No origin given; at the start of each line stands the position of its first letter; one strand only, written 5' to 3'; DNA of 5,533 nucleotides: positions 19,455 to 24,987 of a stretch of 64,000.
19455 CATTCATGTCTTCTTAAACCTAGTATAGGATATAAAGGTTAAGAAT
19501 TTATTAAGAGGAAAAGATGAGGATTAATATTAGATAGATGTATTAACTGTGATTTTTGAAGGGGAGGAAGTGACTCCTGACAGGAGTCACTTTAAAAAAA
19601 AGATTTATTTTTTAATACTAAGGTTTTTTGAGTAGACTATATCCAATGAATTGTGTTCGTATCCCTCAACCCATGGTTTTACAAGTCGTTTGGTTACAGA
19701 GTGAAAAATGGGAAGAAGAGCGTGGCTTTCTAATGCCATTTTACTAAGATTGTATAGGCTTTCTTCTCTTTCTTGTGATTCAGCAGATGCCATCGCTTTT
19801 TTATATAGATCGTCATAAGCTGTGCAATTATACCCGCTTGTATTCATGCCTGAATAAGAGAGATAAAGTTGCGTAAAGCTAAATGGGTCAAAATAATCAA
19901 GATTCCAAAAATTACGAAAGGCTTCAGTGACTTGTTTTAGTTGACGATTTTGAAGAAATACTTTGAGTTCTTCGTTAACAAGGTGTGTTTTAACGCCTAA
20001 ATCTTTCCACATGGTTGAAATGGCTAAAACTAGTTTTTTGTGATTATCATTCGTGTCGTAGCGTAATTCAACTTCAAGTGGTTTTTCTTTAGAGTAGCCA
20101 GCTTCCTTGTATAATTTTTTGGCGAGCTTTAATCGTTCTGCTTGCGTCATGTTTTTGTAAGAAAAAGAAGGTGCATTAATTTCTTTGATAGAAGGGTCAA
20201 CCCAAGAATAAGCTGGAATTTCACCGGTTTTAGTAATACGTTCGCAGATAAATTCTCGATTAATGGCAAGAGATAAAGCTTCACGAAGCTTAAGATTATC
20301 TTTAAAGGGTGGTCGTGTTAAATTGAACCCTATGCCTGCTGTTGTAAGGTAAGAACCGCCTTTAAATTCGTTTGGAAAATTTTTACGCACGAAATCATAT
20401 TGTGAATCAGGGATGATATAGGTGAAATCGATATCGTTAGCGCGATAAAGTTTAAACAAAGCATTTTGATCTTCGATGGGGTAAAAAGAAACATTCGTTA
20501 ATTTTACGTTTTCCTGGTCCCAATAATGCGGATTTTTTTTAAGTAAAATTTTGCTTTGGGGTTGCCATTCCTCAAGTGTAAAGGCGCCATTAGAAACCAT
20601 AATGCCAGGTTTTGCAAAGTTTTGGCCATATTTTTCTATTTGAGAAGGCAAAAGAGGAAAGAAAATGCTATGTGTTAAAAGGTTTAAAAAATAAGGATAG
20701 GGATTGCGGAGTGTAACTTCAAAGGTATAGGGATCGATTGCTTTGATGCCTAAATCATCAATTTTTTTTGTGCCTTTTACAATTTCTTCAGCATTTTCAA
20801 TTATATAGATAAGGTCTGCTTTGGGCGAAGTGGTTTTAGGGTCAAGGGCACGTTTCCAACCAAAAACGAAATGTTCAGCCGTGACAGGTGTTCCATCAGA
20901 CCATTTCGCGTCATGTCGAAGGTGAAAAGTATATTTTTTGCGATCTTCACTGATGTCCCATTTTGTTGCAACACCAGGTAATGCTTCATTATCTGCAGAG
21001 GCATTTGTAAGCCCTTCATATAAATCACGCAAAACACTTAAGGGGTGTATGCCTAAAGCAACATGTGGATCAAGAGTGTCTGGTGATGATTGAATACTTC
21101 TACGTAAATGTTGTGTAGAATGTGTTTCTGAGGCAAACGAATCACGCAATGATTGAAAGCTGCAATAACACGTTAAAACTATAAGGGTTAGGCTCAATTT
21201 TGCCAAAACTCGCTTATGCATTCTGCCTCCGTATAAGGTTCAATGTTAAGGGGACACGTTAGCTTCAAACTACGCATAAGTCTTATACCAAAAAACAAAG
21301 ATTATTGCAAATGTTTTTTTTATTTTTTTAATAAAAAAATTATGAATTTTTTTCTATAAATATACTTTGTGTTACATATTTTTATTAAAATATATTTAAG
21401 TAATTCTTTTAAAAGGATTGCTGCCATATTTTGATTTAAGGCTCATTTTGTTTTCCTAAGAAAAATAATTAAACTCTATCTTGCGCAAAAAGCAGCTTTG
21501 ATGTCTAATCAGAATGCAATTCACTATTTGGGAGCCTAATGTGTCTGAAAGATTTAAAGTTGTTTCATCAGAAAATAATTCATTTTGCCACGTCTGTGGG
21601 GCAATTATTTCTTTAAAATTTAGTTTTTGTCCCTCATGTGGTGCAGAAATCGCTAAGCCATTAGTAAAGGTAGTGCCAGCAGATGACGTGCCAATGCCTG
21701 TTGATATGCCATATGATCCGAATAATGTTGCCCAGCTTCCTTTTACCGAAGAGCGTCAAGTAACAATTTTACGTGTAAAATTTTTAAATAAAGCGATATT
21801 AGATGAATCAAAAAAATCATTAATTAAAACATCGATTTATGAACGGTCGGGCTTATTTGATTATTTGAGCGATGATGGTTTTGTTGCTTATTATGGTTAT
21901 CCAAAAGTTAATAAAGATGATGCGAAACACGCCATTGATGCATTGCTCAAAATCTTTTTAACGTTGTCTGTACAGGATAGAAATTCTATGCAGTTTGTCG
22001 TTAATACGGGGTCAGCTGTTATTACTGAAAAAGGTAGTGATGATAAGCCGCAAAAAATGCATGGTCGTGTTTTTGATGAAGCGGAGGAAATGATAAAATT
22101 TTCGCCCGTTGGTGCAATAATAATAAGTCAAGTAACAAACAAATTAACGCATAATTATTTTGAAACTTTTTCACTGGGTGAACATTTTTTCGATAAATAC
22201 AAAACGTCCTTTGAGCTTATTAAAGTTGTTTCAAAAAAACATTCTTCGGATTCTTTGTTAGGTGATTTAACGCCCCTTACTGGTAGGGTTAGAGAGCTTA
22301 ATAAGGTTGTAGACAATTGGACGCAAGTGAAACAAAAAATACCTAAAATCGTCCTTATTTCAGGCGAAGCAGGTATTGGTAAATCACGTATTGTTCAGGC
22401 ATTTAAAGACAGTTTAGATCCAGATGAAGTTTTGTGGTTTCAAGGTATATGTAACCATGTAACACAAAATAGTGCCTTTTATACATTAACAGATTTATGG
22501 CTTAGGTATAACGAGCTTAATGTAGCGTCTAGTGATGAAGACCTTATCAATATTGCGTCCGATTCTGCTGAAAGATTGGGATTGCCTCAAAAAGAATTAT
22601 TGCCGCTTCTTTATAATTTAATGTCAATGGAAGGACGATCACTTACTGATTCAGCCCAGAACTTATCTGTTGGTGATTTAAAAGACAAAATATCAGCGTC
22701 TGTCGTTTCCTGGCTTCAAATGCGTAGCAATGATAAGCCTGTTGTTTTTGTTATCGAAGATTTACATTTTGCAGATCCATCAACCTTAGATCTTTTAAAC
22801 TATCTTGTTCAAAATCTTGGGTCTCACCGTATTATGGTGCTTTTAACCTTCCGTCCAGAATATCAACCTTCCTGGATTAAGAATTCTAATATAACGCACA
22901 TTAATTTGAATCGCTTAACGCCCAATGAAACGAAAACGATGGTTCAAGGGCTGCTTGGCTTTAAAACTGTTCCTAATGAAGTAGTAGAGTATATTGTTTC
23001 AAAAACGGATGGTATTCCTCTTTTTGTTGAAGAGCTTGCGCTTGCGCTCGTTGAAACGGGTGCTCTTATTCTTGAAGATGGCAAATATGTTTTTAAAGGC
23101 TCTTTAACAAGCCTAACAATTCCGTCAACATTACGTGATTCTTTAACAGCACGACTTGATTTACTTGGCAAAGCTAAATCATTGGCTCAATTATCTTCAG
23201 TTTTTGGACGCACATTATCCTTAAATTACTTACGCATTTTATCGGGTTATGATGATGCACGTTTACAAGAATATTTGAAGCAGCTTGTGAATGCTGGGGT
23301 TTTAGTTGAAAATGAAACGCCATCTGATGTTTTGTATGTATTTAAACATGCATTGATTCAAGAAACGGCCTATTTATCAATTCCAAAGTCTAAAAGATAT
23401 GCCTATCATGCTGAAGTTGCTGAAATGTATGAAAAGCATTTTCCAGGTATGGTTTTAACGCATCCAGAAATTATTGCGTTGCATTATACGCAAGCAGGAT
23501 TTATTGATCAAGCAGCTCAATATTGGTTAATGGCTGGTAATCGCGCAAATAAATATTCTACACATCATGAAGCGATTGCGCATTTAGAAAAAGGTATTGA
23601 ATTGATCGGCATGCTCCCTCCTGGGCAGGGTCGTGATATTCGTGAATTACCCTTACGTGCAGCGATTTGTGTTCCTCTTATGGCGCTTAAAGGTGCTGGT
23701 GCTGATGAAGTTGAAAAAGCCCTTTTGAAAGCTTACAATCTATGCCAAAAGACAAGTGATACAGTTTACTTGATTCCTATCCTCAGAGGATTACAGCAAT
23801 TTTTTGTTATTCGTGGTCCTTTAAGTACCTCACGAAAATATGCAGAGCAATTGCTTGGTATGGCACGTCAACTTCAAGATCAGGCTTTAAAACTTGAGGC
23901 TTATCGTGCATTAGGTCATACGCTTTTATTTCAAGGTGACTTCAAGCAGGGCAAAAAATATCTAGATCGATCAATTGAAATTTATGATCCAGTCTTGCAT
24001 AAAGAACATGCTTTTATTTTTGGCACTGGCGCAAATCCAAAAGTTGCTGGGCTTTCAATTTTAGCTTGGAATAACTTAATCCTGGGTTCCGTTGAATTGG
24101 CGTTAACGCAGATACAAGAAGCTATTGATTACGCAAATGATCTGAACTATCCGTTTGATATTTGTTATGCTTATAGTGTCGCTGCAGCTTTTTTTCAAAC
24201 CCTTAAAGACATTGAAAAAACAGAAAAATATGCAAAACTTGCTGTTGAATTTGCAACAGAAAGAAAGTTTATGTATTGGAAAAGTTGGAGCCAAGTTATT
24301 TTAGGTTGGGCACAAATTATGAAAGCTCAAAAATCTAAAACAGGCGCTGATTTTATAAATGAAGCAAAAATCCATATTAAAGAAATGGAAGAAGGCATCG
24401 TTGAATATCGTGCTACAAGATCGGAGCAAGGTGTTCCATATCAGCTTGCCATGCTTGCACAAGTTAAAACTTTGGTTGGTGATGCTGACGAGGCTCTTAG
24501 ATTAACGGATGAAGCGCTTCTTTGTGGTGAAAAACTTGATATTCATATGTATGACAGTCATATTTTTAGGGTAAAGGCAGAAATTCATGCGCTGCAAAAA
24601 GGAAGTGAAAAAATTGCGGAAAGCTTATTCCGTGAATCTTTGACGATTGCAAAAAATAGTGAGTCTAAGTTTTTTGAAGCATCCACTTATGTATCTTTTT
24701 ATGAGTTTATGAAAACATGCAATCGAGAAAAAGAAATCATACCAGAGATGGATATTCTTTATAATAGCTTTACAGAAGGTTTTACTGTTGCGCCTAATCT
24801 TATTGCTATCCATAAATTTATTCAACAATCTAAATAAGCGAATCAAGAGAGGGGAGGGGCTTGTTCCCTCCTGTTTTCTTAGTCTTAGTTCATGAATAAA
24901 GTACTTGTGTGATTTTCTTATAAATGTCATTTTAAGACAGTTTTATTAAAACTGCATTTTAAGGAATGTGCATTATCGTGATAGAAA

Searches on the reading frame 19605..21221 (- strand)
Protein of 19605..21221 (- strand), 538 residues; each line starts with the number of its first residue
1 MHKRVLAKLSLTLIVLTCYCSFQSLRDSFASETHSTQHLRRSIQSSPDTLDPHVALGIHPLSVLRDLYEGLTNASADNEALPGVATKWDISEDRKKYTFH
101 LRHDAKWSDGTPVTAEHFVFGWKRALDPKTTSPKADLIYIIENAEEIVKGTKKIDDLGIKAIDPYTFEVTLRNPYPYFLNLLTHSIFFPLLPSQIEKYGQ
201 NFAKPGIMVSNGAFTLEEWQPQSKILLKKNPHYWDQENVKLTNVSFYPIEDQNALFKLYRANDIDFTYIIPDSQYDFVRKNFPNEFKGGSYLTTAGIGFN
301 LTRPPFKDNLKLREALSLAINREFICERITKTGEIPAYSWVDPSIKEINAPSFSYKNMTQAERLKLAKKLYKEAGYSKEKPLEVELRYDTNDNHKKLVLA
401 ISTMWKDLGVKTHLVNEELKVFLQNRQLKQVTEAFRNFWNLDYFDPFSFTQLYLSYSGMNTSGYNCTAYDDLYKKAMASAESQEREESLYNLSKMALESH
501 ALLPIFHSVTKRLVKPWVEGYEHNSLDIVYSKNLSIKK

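Call 56: search_protein_families(library=pfam, proteins=[window:19605-21221:-])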
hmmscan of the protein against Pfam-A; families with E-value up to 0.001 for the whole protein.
window:19605-21221:- (538 aa): 1 family
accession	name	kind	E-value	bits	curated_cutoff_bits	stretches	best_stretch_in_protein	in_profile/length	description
PF00496.27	SBP_bac_5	-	2.7e-83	280.6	32.4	1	82-460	4-367/368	Bacterial extracellular solute-binding proteins, family 5 Middle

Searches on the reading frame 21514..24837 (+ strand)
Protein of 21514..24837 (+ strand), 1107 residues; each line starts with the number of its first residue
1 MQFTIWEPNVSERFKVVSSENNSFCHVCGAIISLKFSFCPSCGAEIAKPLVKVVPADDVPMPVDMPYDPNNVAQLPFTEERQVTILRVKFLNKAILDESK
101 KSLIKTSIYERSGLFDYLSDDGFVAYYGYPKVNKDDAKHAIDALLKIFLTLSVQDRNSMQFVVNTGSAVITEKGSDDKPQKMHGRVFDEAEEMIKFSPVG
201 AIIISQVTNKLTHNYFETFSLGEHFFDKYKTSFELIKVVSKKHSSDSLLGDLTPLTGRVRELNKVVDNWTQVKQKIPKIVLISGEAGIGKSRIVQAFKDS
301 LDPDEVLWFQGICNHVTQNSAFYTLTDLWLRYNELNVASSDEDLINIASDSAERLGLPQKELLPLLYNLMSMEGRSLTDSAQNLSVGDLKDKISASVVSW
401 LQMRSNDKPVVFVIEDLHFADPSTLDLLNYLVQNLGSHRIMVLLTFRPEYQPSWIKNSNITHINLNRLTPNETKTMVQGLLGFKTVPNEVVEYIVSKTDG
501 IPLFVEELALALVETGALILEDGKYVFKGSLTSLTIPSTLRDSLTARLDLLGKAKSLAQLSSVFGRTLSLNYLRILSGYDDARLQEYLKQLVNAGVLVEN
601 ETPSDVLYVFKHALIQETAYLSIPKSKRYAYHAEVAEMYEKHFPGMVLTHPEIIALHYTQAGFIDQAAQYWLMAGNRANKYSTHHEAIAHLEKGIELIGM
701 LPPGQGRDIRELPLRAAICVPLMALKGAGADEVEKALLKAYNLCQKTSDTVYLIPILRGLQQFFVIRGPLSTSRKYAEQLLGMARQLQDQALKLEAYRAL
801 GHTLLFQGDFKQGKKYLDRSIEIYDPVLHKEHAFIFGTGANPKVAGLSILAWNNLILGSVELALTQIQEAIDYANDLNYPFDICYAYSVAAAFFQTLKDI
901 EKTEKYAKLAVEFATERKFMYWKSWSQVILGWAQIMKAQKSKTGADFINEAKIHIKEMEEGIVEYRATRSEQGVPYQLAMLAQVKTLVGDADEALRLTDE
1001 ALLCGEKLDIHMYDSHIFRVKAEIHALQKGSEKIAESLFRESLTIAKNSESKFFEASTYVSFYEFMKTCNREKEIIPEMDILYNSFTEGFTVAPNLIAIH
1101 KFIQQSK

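Call 56: search_protein_families(library=pfam, proteins=[window:21514-24837:+])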
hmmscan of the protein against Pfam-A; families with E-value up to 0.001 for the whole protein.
window:21514-24837:+ (1107 aa): 5 families
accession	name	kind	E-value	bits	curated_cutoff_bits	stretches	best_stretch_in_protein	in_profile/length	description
PF13191.12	AAA_16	-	1.6e-18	68.2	32.6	1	255-442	2-166/167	AAA ATPase domain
PF13424.12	TPR_12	-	1.2e-07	32.2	30.1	0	772-824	21-75/77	Tetratricopeptide repeat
PF13401.12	AAA_22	-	4.9e-05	24.1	27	1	278-449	6-125/130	AAA domain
PF13240.11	Zn_Ribbon_1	-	5.5e-05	23.3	25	1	24-45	1-22/23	zinc-ribbon domain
PF17874.7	TPR_MalT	-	0.00038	20.3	45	0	765-925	51-203/336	MalT-like TPR region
